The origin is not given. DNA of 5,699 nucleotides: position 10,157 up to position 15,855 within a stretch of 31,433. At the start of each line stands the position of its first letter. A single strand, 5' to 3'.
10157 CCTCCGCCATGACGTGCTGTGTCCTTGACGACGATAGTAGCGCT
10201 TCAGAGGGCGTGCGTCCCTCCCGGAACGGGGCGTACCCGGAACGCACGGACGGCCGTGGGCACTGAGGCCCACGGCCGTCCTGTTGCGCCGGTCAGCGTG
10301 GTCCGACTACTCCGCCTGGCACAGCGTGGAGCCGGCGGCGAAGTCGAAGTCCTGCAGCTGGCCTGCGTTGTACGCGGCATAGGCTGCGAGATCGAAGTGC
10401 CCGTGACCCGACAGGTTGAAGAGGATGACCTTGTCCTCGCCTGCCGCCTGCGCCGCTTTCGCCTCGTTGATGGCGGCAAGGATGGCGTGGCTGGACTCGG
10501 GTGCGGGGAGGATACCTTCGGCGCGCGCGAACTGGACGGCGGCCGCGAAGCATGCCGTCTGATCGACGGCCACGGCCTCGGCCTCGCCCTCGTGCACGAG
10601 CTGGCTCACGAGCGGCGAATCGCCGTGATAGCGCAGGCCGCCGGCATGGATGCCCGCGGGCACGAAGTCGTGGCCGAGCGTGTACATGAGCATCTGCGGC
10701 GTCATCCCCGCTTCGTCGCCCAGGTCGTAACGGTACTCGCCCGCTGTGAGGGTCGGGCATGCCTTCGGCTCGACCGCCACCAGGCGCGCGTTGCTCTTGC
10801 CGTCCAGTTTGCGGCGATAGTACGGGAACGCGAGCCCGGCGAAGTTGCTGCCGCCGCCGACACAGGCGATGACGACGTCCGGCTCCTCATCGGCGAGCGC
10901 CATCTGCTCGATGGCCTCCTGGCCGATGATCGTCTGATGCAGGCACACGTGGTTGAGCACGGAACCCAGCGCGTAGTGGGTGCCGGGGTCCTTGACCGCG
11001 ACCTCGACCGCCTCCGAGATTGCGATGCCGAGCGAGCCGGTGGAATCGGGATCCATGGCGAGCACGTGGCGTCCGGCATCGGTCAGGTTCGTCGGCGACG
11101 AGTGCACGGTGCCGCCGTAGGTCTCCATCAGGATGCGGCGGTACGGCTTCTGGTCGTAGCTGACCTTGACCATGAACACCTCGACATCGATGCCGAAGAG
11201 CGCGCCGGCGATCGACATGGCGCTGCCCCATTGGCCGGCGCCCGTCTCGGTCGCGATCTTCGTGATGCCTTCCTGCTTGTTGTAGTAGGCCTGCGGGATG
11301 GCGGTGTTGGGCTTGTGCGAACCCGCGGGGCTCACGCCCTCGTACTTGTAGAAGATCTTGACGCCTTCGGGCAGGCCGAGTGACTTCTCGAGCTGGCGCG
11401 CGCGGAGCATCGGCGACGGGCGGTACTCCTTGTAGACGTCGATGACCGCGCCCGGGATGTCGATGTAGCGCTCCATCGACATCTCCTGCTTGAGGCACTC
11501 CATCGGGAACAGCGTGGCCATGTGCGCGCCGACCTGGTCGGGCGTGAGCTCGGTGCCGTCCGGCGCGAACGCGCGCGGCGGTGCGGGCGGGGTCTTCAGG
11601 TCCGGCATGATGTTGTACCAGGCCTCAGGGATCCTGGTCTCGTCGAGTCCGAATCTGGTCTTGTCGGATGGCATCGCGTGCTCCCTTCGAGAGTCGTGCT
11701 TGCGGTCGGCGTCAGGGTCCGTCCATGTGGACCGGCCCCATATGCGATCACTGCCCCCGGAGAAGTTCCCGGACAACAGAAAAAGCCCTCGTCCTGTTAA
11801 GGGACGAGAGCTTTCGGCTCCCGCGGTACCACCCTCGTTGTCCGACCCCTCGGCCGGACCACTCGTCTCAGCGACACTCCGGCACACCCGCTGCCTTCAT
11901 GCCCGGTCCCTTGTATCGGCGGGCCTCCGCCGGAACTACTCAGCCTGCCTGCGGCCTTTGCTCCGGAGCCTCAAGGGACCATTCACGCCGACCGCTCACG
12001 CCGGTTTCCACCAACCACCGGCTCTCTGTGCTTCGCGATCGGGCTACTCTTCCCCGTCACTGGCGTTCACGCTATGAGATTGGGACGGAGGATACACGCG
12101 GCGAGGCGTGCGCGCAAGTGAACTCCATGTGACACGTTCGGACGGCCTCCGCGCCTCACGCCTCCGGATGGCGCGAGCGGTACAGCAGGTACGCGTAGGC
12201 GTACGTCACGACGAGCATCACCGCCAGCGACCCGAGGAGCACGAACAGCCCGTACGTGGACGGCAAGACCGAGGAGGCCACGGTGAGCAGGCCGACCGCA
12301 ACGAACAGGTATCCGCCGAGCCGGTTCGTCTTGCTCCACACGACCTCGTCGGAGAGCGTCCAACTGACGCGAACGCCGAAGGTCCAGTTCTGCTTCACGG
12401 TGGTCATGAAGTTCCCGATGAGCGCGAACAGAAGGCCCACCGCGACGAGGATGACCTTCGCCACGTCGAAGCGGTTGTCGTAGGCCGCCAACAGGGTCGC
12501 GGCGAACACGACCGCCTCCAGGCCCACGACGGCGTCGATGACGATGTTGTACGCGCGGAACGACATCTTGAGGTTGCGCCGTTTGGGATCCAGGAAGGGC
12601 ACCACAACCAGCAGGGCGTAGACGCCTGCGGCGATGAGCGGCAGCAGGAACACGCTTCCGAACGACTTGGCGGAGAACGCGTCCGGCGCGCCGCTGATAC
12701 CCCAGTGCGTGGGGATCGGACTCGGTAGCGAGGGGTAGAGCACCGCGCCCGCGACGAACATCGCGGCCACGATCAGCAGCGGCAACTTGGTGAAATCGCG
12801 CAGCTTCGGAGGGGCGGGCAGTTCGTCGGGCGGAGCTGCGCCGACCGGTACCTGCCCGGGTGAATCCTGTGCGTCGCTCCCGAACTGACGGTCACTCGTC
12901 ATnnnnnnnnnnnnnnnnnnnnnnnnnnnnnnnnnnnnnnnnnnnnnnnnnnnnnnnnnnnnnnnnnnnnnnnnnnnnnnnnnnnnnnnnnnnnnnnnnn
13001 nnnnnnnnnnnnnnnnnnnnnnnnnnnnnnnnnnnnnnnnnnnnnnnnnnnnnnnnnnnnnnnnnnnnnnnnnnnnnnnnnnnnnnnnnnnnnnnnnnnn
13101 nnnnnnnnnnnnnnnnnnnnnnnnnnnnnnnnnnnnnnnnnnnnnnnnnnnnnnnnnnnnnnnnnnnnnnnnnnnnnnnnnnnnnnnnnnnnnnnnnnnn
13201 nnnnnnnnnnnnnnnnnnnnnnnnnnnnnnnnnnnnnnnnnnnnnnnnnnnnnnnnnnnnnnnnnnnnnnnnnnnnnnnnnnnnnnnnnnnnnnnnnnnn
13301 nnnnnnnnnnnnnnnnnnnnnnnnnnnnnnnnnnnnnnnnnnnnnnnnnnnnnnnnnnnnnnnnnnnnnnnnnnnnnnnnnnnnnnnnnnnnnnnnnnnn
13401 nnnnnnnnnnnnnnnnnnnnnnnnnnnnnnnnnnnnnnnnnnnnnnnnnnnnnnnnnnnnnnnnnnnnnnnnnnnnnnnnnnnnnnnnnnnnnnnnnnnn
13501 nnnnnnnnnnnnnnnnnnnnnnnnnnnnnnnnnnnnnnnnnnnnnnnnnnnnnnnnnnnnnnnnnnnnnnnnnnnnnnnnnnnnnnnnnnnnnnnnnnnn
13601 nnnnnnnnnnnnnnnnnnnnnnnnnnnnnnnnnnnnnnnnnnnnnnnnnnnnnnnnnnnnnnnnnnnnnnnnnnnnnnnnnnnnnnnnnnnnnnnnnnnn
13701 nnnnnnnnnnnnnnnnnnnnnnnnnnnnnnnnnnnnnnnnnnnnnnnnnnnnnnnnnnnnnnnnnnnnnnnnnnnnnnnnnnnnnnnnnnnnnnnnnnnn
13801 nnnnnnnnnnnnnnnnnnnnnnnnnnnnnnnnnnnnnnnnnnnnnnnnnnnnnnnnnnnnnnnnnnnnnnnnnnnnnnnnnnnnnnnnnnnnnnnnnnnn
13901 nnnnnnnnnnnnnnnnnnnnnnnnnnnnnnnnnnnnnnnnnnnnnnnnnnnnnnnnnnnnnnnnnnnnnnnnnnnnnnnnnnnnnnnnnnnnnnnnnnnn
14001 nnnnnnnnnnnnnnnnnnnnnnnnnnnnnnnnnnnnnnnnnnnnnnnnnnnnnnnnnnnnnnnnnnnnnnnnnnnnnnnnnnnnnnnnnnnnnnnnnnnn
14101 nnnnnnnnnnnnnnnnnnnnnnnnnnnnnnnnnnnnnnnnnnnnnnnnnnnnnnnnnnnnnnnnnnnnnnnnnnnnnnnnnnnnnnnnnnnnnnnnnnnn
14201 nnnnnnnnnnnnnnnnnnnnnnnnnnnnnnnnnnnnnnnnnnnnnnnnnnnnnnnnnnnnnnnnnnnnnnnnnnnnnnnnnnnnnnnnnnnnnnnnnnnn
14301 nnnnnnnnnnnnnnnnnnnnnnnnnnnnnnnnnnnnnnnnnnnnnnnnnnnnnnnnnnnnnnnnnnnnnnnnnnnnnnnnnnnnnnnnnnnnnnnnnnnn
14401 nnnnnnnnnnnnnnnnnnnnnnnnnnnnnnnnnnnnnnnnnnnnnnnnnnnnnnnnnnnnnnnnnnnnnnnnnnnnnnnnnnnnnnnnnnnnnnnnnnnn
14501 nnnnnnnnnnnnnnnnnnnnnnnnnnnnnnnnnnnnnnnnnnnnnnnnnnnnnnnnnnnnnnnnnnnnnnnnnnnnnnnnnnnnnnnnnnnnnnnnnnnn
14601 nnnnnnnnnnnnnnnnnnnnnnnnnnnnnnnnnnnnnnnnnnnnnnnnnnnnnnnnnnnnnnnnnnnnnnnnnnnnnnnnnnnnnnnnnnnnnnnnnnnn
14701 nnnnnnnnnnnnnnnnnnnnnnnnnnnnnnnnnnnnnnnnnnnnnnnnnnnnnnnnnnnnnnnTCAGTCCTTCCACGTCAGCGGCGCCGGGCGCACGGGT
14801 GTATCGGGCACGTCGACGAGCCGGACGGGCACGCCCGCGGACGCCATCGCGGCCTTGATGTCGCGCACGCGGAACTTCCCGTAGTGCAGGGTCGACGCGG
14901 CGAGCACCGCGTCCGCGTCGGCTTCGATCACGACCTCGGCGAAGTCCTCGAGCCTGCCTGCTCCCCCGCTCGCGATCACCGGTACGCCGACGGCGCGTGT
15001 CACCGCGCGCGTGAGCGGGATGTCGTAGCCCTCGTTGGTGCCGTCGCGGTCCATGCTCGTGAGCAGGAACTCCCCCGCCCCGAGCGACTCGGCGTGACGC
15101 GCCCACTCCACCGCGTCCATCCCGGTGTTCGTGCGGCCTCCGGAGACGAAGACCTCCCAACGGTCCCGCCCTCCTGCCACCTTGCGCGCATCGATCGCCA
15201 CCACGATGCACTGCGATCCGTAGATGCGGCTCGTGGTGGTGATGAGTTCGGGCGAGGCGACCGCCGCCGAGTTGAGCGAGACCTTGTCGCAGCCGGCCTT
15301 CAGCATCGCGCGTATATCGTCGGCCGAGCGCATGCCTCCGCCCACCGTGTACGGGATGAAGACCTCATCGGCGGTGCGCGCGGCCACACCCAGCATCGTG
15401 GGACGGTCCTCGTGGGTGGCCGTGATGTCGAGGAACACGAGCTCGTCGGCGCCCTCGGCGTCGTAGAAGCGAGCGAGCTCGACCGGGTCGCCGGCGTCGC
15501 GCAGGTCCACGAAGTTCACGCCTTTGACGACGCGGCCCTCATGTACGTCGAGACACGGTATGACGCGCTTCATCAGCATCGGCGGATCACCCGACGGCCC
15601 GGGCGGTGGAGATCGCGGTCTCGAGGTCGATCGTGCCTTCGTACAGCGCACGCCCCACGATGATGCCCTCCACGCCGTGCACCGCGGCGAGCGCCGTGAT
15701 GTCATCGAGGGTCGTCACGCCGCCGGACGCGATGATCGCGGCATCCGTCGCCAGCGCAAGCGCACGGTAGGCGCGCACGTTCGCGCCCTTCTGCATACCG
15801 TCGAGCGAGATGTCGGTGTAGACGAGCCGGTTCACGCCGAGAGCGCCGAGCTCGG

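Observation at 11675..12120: T-box riboswitch (transcription-attenuation type) in the leader of a stand-alone trpB2, with UGGU bulge implying an A73 tRNA effector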

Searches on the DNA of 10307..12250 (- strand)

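Call 4: search_rna_families(source=window, start=11600, end=12250, threshold=evalue, max_evalue=10, show_alignments=3)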
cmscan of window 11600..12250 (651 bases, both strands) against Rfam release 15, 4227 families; matches with E-value up to 10: 4.
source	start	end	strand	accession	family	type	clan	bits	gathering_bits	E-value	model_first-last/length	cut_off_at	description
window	11797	12069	-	RF00230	T-box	Cis-reg; leader;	-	89.4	93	4.3e-20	1-219/219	no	T-box leader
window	11776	11815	-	RF02847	Ref64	Gene; sRNA;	-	23.1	44.3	0.064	1-69/69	no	Enterococcus sRNA 64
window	11782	11814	-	RF02495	ohsC_RNA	Gene; antitoxin;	-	18.3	50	4.7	40-72/77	no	Oppression of Hydrophobic ORF by sRNA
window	11773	11816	-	RF00489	ctRNA_p42d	Gene; antisense;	-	17.8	50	0.57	1-46/46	no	ctRNA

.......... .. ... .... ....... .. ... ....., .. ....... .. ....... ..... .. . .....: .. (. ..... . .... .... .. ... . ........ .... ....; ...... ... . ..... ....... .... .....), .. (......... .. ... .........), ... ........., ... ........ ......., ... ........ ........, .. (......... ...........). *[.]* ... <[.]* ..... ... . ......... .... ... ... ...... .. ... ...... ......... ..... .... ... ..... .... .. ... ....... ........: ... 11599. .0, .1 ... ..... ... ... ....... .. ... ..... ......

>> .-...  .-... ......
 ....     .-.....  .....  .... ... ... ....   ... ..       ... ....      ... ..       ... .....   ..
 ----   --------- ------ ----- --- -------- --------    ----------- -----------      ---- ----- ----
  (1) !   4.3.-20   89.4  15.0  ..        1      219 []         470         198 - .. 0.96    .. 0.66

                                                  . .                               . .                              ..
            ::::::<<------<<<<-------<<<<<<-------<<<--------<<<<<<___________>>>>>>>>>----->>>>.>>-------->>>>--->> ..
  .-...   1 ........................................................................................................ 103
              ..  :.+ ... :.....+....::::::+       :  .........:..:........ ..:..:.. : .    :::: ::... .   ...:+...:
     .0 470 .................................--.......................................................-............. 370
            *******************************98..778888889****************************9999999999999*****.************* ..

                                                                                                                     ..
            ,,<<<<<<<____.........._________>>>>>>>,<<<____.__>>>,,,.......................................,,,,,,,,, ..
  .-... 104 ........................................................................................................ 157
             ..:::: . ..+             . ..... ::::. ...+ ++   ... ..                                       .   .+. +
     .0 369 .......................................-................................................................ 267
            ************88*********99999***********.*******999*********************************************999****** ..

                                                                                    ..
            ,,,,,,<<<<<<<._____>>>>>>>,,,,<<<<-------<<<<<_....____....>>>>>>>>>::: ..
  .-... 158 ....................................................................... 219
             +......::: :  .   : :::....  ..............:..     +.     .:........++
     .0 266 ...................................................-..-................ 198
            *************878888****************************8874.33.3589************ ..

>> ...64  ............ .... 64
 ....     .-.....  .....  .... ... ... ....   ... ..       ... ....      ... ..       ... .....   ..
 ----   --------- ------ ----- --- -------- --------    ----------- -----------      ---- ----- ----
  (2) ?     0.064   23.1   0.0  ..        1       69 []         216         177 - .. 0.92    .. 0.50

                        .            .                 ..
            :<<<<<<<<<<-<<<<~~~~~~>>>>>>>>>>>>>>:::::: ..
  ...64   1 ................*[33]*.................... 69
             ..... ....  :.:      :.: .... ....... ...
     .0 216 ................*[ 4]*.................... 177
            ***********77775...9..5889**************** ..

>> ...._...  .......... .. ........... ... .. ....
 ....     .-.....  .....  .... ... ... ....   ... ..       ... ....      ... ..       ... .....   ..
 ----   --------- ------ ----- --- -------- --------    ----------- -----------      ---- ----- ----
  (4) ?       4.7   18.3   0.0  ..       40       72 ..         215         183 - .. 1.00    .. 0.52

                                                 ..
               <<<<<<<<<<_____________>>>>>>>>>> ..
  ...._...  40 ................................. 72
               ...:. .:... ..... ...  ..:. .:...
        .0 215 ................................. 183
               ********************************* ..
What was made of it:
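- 11969..12069 (-): T-box Stem I: K-turn base, specifier loop (AGUA at 12048..12045, GAA at 11984..11982), AG bulge AGAGAG (12027..12022) and distal loop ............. Rfam alignment to model positions 1-103 (call 4).
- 11979..11981 (-): Specifier codon UGG (Trp). It is followed by U11978 instead of the usual purine. Rfam alignment 'GAA-UGGU CCC' (call 4).
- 11862..11968 (-): Stem II, the Stem IIA/B region (with CCGAUA, the F-box-like element) and the variable linker. Rfam alignment (call 4).
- On T-box leader (Rfam RF00230): 89.4 bits, E 4.3e-20, model positions 1-219 of 219 (call 4).
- On Trp-specific T-box: GAA|UGG (call 4).
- The codon follows the S-turn GAA directly in the covariance-model alignment (call 4). 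The Rfam score is slightly sub-threshold (call 4).
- Tried and rejected: The E-value mode was needed (call 4).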

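Call 46: search_rna_families(sources=[L007, L091, L092, L016], threshold=evalue, max_evalue=0.001)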
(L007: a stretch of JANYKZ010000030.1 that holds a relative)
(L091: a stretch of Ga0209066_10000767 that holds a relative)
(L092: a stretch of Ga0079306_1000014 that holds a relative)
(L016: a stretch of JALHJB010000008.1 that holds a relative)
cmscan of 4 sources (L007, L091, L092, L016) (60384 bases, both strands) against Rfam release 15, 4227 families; matches with E-value up to 0.001: 4.
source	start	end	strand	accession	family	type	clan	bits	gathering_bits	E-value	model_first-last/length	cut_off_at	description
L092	1548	1826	+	RF00230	T-box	Cis-reg; leader;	-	102.1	93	2e-21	1-219/219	no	T-box leader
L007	5506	5781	+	RF00230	T-box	Cis-reg; leader;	-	96.7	93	5e-20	1-219/219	no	T-box leader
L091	3051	3319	+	RF00230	T-box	Cis-reg; leader;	-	83.3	93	1.4e-16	1-219/219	no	T-box leader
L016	5437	5705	+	RF00230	T-box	Cis-reg; leader;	-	80.9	93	6.1e-16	1-219/219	no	T-box leader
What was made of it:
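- Checked: Close relatives score 81-102 bits (call 46).
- Every conserved T-box element is intact, and the score lies within the range of leaders that head complete operons (calls 4, 46).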

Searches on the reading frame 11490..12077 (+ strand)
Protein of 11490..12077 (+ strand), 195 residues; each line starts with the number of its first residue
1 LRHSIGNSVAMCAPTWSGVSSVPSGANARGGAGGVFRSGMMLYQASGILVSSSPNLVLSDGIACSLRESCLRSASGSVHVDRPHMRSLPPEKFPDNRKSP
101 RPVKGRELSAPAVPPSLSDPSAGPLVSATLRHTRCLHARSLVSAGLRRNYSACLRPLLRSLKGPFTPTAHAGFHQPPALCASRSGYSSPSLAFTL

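Call 52: search_protein_families(library=pfam, proteins=[window:11490-12077:+], max_evalue=0.1)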
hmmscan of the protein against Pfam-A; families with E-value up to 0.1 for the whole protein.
window:11490-12077:+ (195 aa): 0 families

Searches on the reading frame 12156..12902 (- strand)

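Call 8: search_protein_families(library=pfam, proteins=[window:12156-12902:-])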
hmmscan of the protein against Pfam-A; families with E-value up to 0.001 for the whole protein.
window:12156-12902:- (248 aa): 2 families
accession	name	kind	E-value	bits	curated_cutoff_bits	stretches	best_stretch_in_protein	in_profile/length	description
PF07853.16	DUF1648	-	1e-16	60.7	28.7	1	43-91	1-48/49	Domain of unknown function (DUF1648)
PF13630.11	SdpI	-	8e-16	58.4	28.2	1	169-236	2-70/71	SdpI/YfhL protein family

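Call 9: search_protein_families(library=ncbifam, proteins=[window:12156-12902:-])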
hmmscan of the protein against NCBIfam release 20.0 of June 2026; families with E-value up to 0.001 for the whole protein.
window:12156-12902:- (248 aa): 0 families

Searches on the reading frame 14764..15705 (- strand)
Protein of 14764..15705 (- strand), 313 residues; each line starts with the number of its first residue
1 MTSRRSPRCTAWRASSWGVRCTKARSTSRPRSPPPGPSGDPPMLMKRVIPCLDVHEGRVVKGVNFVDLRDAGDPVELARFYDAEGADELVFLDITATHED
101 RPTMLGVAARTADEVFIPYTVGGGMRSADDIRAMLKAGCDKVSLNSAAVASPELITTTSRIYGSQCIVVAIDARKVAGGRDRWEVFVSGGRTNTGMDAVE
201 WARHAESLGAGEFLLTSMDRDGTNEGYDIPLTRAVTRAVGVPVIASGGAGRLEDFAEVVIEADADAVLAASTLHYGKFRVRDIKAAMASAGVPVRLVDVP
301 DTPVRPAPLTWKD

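Call 8: search_protein_families(library=pfam, proteins=[window:14764-15705:-])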
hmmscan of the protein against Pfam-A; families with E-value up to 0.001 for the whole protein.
window:14764-15705:- (313 aa): 4 families
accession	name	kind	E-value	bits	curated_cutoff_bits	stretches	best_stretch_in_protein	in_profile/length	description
PF00977.27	His_biosynth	-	5.6e-82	275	23.6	1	47-278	1-227/228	Histidine biosynthesis protein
PF02581.23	TMP-TENI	-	7.3e-05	22.7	27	0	78-147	108-179/180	Thiamine monophosphate synthase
PF03060.21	NMO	-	9.2e-05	22.4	28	0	197-267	144-219/331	Nitronate monooxygenase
PF05690.20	ThiG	-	0.00091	19.1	23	0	113-153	172-212/247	Thiazole biosynthesis protein ThiG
